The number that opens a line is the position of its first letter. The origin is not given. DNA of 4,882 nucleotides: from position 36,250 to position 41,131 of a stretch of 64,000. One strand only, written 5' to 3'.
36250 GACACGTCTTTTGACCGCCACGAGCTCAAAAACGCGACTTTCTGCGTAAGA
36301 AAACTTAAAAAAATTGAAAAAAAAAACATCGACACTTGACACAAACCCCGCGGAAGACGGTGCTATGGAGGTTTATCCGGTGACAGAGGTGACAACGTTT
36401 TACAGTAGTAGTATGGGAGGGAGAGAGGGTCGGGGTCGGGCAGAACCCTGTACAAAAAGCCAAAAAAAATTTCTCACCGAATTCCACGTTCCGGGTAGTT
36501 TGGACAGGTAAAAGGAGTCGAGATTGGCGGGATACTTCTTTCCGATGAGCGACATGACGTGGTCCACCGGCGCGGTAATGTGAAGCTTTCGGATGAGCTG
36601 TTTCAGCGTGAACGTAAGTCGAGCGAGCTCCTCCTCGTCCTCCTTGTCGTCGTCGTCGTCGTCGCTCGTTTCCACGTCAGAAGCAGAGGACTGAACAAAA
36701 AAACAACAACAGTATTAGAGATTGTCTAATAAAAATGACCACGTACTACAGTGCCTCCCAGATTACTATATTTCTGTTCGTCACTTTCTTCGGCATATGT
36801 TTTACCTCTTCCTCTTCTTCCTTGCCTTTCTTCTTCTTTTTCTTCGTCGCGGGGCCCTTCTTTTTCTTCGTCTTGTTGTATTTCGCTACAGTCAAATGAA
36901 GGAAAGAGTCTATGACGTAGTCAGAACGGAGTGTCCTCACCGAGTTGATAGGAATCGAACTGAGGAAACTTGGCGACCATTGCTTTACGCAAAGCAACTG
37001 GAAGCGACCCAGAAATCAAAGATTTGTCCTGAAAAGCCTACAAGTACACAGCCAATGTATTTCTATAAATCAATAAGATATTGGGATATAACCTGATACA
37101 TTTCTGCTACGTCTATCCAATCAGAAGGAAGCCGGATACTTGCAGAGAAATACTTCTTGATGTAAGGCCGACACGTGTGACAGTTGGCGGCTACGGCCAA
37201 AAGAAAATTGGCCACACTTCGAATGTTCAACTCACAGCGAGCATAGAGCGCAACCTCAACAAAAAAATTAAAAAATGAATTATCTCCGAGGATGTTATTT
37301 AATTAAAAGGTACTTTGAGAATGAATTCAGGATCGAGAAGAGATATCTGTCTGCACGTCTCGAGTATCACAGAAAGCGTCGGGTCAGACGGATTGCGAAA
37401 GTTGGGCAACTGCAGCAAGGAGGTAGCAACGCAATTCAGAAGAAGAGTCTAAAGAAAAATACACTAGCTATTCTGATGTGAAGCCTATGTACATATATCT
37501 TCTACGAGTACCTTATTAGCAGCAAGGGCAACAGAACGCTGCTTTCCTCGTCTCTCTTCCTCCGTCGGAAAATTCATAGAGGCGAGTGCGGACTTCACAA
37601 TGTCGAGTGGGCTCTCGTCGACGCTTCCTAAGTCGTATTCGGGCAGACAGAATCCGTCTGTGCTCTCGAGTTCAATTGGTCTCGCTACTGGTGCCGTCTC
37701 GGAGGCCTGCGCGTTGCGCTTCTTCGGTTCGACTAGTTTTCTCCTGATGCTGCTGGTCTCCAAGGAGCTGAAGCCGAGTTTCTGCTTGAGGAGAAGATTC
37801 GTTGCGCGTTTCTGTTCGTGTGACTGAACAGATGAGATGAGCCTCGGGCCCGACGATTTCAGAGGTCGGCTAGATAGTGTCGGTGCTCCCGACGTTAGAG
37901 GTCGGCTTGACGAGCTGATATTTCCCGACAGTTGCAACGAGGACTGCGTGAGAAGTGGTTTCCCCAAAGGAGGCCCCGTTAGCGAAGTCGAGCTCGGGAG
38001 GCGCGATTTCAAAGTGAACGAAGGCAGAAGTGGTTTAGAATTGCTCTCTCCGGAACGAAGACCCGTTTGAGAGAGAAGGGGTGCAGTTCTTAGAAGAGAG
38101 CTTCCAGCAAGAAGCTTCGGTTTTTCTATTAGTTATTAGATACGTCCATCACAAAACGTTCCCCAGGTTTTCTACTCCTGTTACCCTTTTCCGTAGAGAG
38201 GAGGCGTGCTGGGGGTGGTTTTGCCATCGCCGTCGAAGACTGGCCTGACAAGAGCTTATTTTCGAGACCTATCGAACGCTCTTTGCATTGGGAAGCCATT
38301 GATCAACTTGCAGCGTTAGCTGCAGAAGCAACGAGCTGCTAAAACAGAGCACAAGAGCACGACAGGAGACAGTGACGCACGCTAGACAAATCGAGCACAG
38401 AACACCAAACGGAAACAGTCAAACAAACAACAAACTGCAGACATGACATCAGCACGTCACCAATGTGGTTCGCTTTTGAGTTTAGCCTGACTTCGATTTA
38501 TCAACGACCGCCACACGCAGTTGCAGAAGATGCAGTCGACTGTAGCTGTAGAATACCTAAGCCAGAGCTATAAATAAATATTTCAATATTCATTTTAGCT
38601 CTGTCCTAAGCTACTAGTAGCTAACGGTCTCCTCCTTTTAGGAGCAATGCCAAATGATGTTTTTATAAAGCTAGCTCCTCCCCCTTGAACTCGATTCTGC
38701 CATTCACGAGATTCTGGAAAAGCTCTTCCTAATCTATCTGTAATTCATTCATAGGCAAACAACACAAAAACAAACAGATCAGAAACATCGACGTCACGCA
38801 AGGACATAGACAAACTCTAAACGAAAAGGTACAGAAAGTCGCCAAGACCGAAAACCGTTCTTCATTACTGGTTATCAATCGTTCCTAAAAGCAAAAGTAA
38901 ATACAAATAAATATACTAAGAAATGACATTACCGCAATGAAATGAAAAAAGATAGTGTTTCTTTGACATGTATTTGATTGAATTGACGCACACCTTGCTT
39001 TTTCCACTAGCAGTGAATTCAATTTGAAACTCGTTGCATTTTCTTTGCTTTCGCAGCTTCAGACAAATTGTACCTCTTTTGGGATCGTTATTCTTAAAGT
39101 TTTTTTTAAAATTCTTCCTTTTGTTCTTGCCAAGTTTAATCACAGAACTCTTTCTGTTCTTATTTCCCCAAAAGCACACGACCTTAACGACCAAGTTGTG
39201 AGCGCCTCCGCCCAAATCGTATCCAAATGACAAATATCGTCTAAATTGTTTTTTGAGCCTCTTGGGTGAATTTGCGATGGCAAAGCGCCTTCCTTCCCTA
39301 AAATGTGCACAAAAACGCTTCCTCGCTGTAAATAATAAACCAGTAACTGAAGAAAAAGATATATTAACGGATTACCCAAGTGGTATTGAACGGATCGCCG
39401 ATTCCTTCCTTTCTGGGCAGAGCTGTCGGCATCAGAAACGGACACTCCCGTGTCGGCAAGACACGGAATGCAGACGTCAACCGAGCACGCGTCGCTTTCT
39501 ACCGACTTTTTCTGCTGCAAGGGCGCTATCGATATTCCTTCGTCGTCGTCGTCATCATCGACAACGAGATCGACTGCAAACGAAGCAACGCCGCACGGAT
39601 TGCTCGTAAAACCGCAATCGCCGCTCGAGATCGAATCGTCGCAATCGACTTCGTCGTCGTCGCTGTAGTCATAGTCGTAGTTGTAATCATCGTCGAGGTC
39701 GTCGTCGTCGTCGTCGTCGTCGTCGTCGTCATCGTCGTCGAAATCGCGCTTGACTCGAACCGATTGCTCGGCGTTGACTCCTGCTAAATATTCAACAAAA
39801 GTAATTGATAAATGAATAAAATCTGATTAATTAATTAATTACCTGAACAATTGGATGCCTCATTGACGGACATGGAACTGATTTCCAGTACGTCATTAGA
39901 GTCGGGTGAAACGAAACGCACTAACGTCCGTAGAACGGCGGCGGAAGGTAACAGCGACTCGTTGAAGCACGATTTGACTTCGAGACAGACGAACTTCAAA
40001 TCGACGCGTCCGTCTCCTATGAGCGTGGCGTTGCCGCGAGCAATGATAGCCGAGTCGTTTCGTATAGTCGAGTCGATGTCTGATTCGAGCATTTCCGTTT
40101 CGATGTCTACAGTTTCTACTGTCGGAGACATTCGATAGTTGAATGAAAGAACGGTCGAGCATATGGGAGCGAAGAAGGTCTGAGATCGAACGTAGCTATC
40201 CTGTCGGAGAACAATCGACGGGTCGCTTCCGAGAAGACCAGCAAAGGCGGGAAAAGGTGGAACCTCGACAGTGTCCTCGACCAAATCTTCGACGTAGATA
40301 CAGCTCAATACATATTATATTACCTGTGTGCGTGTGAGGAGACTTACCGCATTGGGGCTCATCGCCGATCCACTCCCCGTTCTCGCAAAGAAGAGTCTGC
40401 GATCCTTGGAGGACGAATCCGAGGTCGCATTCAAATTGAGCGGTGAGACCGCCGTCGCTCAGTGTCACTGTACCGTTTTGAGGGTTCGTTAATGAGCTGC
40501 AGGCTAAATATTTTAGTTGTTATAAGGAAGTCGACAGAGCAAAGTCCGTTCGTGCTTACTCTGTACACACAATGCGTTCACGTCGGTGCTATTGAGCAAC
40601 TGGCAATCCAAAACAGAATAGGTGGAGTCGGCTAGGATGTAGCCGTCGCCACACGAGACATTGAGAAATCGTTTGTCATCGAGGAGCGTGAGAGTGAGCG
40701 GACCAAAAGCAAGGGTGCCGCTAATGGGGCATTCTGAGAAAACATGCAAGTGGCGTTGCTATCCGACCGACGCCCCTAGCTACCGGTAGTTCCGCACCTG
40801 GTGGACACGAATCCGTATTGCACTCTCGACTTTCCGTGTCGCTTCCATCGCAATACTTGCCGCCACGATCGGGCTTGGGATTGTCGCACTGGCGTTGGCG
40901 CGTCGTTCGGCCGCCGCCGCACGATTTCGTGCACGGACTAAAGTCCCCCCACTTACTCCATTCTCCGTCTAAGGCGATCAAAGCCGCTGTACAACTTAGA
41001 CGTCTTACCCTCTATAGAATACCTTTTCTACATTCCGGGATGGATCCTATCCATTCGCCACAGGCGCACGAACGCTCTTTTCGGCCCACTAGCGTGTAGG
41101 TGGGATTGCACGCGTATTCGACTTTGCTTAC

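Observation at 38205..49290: Same-orientation ~140-bp repeat present four times in 11 kb; one copy supplies the TEP1-like first exon and ATG, the others sit upstream of lysosomal hydrolase genes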

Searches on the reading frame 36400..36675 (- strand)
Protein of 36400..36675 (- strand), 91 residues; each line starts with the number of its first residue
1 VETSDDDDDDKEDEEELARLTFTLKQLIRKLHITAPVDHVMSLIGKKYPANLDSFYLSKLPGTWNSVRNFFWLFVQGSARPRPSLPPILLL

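Call 29: search_protein_families(library=pfam, max_evalue=0.01, proteins=[window:36400-36675:-])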
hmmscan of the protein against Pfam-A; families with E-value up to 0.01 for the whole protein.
window:36400-36675:- (91 aa): 1 family
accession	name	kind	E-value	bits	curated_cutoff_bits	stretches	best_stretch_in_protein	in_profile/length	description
PF05731.17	TROVE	-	1.2e-12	48.2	23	1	14-68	215-266/442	TROVE domain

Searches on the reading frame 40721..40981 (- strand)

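Call 29: search_protein_families(library=pfam, max_evalue=0.01, proteins=[window:40721-40981:-])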
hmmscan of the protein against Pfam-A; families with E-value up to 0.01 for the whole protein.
window:40721-40981:- (86 aa): 4 families
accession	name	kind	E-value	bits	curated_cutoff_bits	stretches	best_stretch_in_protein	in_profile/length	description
PF00090.25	TSP_1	-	6.9e-11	42.6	21.6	1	9-59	1-49/49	Thrombospondin type 1 domain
PF19028.6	TSP1_spondin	-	5.9e-09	36.5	41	1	8-59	3-52/52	Spondin-like TSP1 domain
PF19030.6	TSP1_ADAMTS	-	0.00017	22.2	23.8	1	11-59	3-55/55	Thrombospondin type 1 domain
PF22195.2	TSP1_CFP_C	-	0.0053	17.6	27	1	5-37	2-35/90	CFP-like, C-terminal thrombospondin type 1 domain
